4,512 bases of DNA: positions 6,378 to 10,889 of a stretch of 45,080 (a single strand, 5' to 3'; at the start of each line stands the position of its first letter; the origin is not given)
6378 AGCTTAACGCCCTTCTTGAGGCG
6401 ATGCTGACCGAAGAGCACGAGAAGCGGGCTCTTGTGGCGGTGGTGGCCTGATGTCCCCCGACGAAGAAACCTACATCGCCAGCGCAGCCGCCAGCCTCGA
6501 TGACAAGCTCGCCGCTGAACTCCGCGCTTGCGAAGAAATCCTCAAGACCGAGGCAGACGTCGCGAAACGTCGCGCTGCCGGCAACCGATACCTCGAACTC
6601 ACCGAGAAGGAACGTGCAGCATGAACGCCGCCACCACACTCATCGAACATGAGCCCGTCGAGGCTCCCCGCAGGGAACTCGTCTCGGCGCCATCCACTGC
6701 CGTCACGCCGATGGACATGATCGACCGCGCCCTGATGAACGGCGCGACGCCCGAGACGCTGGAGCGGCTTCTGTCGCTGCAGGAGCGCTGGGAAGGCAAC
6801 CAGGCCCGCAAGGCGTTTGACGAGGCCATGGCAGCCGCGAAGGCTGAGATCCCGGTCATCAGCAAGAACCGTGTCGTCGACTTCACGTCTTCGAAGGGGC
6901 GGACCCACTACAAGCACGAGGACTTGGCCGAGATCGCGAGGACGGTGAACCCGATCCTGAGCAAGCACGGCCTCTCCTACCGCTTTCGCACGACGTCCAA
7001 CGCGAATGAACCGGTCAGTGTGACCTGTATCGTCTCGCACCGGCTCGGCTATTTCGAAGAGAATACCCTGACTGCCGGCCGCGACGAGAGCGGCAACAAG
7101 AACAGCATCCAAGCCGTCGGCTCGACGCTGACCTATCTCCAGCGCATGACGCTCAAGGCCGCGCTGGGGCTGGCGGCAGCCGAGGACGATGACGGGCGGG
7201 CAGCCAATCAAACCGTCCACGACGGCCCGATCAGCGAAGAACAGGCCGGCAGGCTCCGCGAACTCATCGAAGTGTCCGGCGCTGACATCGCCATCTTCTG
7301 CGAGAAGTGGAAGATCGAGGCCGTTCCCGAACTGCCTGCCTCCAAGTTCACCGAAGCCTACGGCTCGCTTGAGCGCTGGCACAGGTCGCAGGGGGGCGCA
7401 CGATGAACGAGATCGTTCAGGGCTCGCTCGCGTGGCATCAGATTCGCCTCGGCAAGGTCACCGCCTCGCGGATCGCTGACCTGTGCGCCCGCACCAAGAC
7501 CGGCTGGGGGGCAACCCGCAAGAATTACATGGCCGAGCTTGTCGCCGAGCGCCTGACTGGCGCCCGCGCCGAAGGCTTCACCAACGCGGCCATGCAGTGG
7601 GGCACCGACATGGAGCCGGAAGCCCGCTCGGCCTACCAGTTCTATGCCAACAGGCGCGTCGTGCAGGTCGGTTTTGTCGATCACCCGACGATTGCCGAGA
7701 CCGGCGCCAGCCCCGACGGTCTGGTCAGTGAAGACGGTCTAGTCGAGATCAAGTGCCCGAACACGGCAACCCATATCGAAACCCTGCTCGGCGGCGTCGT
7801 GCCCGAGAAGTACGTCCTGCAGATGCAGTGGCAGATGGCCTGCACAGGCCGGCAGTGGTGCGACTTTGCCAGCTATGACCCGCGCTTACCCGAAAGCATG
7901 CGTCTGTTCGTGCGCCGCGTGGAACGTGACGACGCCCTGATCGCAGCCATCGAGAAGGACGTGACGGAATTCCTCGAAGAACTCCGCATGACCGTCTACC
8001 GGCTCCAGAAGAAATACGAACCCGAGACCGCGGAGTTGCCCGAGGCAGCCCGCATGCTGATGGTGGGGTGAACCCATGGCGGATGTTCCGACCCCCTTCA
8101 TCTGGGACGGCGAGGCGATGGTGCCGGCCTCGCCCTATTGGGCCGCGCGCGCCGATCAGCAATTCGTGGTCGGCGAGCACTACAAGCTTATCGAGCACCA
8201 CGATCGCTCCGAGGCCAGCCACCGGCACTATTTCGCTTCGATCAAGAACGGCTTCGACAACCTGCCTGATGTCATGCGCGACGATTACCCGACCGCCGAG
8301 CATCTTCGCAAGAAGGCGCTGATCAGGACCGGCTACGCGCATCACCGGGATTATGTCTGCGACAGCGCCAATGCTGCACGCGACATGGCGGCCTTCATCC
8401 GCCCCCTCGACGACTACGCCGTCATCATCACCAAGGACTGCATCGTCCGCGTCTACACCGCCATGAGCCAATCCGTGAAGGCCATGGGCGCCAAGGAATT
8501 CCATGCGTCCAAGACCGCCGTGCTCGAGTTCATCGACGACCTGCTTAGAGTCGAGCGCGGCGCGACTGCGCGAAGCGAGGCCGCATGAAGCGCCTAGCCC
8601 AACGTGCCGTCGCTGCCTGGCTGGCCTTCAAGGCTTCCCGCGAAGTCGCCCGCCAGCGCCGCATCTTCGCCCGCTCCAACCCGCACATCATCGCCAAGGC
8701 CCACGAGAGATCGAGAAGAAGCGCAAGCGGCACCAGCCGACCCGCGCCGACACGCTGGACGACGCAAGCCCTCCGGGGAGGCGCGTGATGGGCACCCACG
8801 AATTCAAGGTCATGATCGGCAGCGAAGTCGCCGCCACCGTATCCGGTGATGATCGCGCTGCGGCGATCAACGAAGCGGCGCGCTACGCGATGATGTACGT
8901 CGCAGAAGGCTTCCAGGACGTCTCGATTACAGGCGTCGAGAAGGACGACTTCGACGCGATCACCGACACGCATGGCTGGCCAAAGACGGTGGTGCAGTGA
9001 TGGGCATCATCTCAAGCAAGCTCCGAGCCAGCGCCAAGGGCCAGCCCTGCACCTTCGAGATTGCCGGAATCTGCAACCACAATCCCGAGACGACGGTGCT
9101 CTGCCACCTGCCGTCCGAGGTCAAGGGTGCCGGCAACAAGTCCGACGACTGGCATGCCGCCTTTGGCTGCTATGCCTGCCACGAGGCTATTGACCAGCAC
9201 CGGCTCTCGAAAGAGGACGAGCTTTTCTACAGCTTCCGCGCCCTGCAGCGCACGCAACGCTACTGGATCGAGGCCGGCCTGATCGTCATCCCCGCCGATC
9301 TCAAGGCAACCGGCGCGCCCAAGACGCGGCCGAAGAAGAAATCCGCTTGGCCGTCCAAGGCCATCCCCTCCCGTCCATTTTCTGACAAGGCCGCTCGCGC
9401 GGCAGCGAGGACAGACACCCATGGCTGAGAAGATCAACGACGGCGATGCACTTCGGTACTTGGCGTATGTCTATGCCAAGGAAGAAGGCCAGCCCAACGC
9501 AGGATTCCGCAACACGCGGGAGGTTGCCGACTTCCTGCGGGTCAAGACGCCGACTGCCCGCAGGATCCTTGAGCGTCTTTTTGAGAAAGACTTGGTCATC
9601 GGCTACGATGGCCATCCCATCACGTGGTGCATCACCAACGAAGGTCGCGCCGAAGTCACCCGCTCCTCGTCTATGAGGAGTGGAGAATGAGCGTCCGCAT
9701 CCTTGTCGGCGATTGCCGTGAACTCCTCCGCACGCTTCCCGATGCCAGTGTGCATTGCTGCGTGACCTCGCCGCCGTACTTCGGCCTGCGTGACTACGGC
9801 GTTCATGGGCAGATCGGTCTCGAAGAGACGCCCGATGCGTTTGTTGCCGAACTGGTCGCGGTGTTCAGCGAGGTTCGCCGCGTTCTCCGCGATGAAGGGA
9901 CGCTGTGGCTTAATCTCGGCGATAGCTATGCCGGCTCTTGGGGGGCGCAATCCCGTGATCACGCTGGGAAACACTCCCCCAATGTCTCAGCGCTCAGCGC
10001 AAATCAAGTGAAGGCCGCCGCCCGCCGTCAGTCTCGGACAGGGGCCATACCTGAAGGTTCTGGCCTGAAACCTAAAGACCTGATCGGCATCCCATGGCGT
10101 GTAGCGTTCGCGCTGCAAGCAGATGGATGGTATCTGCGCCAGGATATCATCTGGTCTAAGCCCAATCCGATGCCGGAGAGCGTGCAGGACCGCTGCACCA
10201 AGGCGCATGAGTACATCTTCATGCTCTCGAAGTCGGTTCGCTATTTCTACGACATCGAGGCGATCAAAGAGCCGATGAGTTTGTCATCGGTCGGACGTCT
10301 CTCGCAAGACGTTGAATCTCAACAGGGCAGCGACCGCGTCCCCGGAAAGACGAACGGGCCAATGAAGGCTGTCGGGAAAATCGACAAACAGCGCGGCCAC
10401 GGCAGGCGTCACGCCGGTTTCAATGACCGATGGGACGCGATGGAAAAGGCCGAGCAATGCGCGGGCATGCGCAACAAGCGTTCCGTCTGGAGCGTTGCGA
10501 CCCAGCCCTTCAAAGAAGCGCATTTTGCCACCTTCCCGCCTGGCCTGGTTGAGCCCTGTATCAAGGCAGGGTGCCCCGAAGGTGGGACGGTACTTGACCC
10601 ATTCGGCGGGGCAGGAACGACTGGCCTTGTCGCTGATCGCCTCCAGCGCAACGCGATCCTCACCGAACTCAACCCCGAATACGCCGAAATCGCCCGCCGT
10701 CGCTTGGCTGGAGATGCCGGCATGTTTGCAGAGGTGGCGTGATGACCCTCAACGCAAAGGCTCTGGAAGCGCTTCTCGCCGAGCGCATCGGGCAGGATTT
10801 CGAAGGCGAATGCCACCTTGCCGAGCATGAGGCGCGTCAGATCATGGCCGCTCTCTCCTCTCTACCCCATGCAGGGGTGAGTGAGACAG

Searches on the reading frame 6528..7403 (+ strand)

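Call 51: search_protein_families(library=pfam, proteins=[window:6528-7403:+], max_evalue=0.001)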
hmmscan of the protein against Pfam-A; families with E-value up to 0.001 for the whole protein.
window:6528-7403:+ (292 aa): 1 family
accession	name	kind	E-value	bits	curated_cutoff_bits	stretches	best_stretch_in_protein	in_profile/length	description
PF04404.17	ERF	-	1.5e-22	80.7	25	1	99-228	3-131/153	ERF superfamily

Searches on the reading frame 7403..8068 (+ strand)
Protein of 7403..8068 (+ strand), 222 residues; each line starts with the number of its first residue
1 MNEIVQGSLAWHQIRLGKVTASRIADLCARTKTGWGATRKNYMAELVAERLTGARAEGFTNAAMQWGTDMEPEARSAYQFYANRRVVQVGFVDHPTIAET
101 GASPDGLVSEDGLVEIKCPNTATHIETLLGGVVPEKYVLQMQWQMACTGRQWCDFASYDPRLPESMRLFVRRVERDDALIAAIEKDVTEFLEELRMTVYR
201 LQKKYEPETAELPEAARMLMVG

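Call 51: search_protein_families(library=pfam, proteins=[window:7403-8068:+], max_evalue=0.001)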
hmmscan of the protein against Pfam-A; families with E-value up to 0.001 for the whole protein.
window:7403-8068:+ (222 aa): 1 family
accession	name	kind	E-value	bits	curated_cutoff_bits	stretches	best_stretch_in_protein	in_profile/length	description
PF09588.16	YqaJ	-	1.4e-31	110.3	22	1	11-151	2-150/150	YqaJ-like viral recombinase domain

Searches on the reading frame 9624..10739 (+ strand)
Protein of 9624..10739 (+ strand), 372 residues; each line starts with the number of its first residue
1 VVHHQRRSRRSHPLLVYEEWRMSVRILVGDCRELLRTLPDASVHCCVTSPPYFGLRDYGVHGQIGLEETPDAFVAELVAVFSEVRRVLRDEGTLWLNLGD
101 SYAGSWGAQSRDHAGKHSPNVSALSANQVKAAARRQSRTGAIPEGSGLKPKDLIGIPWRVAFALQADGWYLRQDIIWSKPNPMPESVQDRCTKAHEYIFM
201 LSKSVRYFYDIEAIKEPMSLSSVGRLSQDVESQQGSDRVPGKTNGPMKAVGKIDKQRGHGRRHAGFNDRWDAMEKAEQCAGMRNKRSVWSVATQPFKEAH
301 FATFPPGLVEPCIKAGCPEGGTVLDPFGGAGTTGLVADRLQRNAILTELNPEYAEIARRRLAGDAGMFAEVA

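Call 51: search_protein_families(library=pfam, proteins=[window:9624-10739:+], max_evalue=0.001)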
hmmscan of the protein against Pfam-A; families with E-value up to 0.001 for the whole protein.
window:9624-10739:+ (372 aa): 1 family
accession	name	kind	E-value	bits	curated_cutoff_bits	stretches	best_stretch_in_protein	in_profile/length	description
PF01555.25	N6_N4_Mtase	-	1.4e-46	159.7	26.7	1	43-358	1-220/221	DNA methylase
